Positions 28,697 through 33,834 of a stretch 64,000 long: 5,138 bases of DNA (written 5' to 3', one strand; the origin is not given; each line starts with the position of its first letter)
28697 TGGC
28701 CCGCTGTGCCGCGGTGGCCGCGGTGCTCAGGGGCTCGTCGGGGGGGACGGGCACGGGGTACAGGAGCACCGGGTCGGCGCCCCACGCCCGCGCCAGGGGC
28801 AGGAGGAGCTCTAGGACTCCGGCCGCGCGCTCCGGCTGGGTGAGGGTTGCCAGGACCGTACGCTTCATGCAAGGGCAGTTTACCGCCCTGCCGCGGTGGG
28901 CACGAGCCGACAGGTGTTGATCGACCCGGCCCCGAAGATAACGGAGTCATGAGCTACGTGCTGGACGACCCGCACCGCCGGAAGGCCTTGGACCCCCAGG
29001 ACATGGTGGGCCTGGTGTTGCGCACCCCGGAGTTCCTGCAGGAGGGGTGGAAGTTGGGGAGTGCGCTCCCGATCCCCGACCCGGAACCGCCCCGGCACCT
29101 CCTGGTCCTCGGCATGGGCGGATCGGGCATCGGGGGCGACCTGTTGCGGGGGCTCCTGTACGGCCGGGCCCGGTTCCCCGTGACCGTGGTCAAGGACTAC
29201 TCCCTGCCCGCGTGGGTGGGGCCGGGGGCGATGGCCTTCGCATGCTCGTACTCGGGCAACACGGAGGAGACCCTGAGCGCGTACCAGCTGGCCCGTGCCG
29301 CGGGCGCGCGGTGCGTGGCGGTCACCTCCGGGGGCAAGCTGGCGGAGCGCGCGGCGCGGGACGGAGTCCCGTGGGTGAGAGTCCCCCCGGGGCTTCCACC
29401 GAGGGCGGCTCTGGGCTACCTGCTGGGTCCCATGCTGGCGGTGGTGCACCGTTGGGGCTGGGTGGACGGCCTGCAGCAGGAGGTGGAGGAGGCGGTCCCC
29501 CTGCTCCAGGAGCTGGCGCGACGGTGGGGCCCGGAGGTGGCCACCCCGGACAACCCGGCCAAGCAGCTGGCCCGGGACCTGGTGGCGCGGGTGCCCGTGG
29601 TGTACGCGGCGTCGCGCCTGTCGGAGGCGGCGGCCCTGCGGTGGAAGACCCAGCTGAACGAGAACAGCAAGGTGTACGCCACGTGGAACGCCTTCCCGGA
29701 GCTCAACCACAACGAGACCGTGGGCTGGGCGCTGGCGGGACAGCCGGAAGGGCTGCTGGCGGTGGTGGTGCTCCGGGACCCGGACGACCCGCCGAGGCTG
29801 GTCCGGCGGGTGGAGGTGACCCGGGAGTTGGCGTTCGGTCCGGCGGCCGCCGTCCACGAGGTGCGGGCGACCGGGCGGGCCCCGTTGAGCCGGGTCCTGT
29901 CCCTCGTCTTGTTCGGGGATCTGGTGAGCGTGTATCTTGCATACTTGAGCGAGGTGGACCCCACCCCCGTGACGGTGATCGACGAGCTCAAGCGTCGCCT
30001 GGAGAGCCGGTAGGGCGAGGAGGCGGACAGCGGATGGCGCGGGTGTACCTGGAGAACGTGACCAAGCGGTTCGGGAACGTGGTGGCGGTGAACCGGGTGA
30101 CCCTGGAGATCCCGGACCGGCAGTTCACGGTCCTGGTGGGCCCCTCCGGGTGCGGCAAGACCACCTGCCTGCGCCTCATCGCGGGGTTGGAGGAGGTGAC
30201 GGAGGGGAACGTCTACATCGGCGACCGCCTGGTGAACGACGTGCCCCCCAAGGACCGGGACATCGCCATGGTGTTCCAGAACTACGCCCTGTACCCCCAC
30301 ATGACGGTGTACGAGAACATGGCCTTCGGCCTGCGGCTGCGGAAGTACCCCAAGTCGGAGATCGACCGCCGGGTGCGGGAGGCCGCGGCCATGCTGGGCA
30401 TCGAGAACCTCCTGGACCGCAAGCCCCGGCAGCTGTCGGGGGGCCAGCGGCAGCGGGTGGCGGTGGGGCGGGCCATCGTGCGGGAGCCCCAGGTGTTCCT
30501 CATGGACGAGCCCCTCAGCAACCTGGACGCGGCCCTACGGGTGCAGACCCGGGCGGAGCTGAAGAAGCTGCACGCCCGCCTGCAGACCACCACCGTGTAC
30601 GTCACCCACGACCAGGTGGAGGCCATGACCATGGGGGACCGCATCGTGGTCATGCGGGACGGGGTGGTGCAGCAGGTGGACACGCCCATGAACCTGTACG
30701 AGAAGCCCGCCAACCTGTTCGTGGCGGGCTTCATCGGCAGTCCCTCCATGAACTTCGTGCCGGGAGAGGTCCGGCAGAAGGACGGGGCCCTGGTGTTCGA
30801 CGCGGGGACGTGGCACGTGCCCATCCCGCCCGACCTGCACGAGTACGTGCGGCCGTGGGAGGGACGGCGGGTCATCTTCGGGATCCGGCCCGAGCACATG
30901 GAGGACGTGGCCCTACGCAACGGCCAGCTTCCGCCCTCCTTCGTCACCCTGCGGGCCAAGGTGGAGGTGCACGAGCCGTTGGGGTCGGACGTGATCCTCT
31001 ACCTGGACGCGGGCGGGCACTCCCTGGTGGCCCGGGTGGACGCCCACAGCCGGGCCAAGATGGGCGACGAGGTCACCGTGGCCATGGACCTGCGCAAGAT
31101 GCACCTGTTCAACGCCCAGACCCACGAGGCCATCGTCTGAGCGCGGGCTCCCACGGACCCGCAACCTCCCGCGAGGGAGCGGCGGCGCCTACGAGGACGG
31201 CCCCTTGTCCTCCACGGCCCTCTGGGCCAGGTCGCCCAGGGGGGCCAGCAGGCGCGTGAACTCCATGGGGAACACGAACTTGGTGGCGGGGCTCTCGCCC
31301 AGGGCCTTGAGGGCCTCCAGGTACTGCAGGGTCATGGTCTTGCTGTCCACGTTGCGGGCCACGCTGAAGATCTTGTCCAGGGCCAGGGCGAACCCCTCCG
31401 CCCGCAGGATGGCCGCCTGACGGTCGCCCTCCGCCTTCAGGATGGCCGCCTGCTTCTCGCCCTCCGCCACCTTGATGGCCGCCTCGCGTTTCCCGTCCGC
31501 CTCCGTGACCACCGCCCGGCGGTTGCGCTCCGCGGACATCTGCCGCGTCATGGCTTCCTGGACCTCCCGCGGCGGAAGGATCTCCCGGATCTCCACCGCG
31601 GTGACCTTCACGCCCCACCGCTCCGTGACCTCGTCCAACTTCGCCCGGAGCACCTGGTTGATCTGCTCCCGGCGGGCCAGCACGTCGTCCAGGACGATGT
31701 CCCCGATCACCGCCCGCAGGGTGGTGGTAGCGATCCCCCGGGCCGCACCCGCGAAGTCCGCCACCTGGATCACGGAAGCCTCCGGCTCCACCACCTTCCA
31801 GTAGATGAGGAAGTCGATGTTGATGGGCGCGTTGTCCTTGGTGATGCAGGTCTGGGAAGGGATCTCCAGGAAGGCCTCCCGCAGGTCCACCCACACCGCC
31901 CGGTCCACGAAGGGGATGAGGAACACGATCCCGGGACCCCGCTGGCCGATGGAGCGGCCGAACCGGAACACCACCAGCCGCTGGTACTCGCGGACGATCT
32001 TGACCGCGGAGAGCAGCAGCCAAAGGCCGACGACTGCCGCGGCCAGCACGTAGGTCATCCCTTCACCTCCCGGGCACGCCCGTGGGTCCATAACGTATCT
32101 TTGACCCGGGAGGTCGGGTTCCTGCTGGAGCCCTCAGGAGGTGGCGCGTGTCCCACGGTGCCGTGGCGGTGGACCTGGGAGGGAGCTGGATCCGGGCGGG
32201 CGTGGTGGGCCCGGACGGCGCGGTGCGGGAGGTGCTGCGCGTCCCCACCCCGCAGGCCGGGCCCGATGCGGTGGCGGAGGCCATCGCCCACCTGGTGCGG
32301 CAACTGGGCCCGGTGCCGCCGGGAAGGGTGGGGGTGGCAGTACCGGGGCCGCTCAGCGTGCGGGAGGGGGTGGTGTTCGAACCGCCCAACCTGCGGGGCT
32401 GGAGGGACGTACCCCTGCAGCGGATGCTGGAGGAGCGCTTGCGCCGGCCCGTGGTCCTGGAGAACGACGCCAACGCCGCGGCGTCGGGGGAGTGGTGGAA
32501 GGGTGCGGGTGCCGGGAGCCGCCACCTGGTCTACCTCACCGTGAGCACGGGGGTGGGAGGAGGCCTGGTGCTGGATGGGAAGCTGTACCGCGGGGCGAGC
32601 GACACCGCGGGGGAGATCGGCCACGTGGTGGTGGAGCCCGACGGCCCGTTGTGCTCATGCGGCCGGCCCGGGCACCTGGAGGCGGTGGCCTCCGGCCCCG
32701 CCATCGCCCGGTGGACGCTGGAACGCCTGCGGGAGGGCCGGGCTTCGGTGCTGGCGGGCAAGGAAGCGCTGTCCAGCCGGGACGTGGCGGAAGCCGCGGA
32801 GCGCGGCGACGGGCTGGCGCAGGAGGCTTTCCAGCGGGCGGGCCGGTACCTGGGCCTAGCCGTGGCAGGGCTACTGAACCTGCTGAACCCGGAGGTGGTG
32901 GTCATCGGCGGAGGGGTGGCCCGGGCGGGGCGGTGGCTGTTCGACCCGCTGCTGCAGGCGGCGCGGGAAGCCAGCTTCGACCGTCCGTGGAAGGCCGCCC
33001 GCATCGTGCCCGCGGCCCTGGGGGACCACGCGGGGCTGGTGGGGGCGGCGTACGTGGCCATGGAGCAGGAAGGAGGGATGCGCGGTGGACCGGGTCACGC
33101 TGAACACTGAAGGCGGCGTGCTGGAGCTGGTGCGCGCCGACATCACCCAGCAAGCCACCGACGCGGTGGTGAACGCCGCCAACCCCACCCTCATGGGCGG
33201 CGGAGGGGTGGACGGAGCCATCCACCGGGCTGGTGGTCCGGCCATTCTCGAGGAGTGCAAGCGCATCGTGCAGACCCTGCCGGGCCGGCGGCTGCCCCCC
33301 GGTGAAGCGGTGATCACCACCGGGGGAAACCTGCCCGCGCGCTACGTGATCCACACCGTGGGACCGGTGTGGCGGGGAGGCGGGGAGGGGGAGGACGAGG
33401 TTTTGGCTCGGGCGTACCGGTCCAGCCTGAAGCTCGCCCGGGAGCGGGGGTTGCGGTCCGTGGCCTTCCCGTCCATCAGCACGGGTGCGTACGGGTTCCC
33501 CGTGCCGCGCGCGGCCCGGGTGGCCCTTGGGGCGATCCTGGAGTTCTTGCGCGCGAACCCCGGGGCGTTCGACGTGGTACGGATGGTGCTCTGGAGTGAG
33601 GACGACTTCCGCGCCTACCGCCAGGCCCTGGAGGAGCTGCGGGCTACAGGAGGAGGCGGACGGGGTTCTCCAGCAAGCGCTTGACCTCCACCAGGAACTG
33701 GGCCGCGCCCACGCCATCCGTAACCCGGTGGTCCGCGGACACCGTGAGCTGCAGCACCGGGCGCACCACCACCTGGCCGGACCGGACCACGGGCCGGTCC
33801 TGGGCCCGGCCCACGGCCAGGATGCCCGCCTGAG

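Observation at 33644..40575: Single seven-gene operon fusing acetyl-CoA carboxylase (accDABC) to a 2-oxoacid dehydrogenase E1alpha-E1beta-E2 with no E3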

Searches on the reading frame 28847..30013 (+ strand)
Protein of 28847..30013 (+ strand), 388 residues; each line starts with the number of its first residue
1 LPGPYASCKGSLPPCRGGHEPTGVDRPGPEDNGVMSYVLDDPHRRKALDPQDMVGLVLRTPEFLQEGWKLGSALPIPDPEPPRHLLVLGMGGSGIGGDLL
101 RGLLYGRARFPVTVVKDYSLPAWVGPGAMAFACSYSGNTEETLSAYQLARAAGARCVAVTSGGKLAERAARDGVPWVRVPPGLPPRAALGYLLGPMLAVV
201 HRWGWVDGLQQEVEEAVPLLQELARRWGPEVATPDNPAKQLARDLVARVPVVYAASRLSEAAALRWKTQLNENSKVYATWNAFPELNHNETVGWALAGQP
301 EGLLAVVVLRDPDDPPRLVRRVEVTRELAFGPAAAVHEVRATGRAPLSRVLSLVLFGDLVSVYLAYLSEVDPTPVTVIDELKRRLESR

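Call 14: search_protein_families(library=pfam, proteins=[window:28847-30013:+])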
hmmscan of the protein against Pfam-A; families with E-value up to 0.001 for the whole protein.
window:28847-30013:+ (388 aa): 2 families
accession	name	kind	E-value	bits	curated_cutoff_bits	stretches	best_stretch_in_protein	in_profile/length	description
PF10432.14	bact-PGI_C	-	1.2e-49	168.5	24.5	1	235-385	2-151/151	Bacterial phospho-glucose isomerase C-terminal SIS domain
PF01380.27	SIS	-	0.00012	22.3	25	1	83-162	6-91/131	SIS domain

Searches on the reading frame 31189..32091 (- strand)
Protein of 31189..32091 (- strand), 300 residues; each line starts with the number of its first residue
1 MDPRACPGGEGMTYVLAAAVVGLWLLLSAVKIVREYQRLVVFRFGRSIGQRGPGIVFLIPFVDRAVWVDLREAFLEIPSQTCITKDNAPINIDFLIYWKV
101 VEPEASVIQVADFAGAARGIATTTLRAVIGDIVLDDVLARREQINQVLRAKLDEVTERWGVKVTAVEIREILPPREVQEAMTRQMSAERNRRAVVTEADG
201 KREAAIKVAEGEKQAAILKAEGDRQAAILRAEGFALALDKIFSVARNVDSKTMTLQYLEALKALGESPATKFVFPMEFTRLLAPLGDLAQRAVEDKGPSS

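Call 14: search_protein_families(library=pfam, proteins=[window:31189-32091:-])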
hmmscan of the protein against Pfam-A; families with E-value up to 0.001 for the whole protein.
window:31189-32091:- (300 aa): 2 families
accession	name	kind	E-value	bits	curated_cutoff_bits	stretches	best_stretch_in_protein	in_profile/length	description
PF01145.31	Band_7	-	9.9e-38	130.4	23.6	1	31-212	1-175/176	SPFH domain / Band 7 family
PF13421.11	Band_7_1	-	0.00035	20.7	24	1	118-186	138-208/211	SPFH domain-Band 7 family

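Call 42: search_protein_families(library=ncbifam, proteins=[window:31189-32091:-])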
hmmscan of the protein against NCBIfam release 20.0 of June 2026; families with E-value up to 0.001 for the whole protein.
window:31189-32091:- (300 aa): 5 families
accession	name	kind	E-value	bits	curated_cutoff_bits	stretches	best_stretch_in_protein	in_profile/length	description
TIGR01933.1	hflK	equivalog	7.3e-31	107.6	159.4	1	31-264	2-238/261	FtsH protease activity modulator HflK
NF008181.0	PRK10930.1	equivalog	2.7e-18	66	660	1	4-262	73-332/419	FtsH protease activity modulator HflK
NF008259.0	PRK11029.1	equivalog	4.4e-14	52.2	427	2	158-265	200-304/334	protease modulator HflC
TIGR01932.1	hflC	equivalog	1.7e-13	50.1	134.4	2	142-249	175-281/318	protease modulator HflC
NF058507.1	FlotScfldFlot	equivalog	3.2e-08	33.1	700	1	54-231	57-241/477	flotillin lipid rafts scaffold protein FloT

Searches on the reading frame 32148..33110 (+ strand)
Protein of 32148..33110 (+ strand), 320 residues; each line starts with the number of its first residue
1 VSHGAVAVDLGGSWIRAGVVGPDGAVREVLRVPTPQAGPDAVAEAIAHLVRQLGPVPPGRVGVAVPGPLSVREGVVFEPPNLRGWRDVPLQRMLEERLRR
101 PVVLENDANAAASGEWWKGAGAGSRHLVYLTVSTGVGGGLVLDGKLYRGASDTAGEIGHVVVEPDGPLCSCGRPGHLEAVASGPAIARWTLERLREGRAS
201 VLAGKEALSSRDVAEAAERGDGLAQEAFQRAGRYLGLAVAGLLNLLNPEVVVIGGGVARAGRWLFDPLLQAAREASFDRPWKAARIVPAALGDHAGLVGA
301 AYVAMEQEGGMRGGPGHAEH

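Call 14: search_protein_families(library=pfam, proteins=[window:32148-33110:+])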
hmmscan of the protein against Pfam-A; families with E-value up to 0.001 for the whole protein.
window:32148-33110:+ (320 aa): 1 family
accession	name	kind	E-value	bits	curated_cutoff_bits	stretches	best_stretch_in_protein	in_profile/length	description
PF00480.26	ROK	-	1.7e-71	241.6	22.9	1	6-305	2-292/294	ROK family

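Call 42: search_protein_families(library=ncbifam, proteins=[window:32148-33110:+])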
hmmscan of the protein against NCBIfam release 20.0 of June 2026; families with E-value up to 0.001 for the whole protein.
window:32148-33110:+ (320 aa): 13 families
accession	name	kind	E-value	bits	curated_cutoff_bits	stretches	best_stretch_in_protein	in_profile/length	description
TIGR00744.1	ROK_glcA_fam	subfamily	8.9e-68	228.9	260.35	1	6-305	1-309/318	ROK family glucokinase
NF003461.0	PRK05082.1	subfamily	2.9e-49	168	283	1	6-307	4-289/291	N-acetylmannosamine kinase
NF047821.1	NactlManKinNanK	equivalog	3e-47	161.5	450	1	6-305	4-287/288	N-acetylmannosamine kinase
NF047937.1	TransRegNagC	equivalog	3.8e-40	138.3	650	1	61-303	143-383/399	DNA-binding transcriptional regulator NagC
NF049930.1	TransRegMlc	equivalog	5.2e-39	134.7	530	1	61-303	149-389/405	sugar metabolism global transcriptional regulator Mlc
NF007108.0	PRK09557.1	equivalog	5.3e-33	114.6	443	1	6-303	4-299/303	fructokinase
NF045551.1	GK_Pyrobac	equivalog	1.5e-32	113.1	500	1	6-307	3-283/294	ATP-dependent glucokinase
NF009835.0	PRK13310.1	equivalog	4.6e-32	111.5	380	1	8-305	5-301/303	N-acetylglucosamine kinase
NF007251.0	PRK09698.1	equivalog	8.5e-31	107.3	253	1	5-307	8-299/304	allose kinase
NF042998.1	bglucokin_BglK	equivalog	1.9e-26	93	550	1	6-305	4-286/291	beta-glucoside kinase BglK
NF045942.1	PolPhglucPhase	equivalog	7.2e-23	81.6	250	2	6-163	3-157/242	polyphosphate--glucose phosphotransferase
NF009836.0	PRK13311.1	equivalog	1e-12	47.9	551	1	8-163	5-161/256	N-acetyl-D-glucosamine kinase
NF045550.1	FrctkaseScrK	equivalog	2.4e-10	40.4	400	1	71-186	73-190/293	fructokinase ScrK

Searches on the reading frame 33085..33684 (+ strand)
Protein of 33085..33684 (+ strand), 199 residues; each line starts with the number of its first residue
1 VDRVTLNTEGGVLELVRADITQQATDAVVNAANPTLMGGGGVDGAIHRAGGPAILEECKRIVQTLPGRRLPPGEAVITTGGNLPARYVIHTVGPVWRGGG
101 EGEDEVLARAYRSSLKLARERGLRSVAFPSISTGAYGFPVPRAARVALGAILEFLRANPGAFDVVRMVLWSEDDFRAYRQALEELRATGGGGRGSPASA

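Call 14: search_protein_families(library=pfam, proteins=[window:33085-33684:+])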
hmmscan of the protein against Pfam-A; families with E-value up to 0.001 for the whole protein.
window:33085-33684:+ (199 aa): 1 family
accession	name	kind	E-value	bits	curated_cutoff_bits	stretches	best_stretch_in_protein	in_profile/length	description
PF01661.27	Macro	-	1.6e-45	154.3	22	1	29-147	1-118/118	Macro domain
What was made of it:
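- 33085..33684 (+): Convergent macro-domain gene (O-acetyl-ADP-ribose deacetylase family). It overlaps the E2 3' end by 41 nt. It is not part of the operon, but it arrived at this site in the same clade. Pfam Macro 1.6e-45 (call 14).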

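Call 42: search_protein_families(library=ncbifam, proteins=[window:33085-33684:+])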
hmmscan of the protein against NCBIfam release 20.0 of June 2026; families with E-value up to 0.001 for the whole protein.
window:33085-33684:+ (199 aa): 11 families
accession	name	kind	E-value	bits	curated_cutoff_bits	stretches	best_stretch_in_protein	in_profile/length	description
NF001664.0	PRK00431.1-6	equivalog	1.8e-65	219.5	200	1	13-184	4-171/173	O-acetyl-ADP-ribose deacetylase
NF001663.0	PRK00431.1-4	equivalog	9.4e-58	195.1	285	1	13-182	9-175/180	ADP-ribose-binding protein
NF001660.0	PRK00431.1-1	equivalog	1e-56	191.3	271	1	13-183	5-172/177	O-acetyl-ADP-ribose deacetylase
NF001661.0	PRK00431.1-2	equivalog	4.6e-53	179.8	291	1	14-184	4-173/179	O-acetyl-ADP-ribose deacetylase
NF009880.0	PRK13341.1-1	equivalog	6.8e-45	153.5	891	1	6-169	422-584/599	AAA family ATPase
NF003163.0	PRK04143.1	equivalog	2.6e-39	135.2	272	1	13-184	85-262/265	protein-ADP-ribose hydrolase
NF001667.0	PRK00431.2-3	equivalog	9.2e-36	123.2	252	1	9-183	6-174/182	ADP-ribose-binding protein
NF001668.0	PRK00431.2-4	equivalog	3.3e-33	114.8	278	1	12-177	50-207/220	ADP-ribose-binding protein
NF001665.0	PRK00431.2-1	equivalog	3e-29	101.8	315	1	7-182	4-171/177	ADP-ribose-binding protein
NF001662.0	PRK00431.1-3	equivalog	1.4e-25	90.2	215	1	13-183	5-182/185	[protein ADP-ribosylglutamate] hydrolase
NF001666.0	PRK00431.2-2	equivalog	2.1e-18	66.7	246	1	14-157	4-140/164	ADP-ribose-binding protein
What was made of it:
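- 33085..33684 (+): NF001664 scores 219.5, above the cut-off of 200 (call 42).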
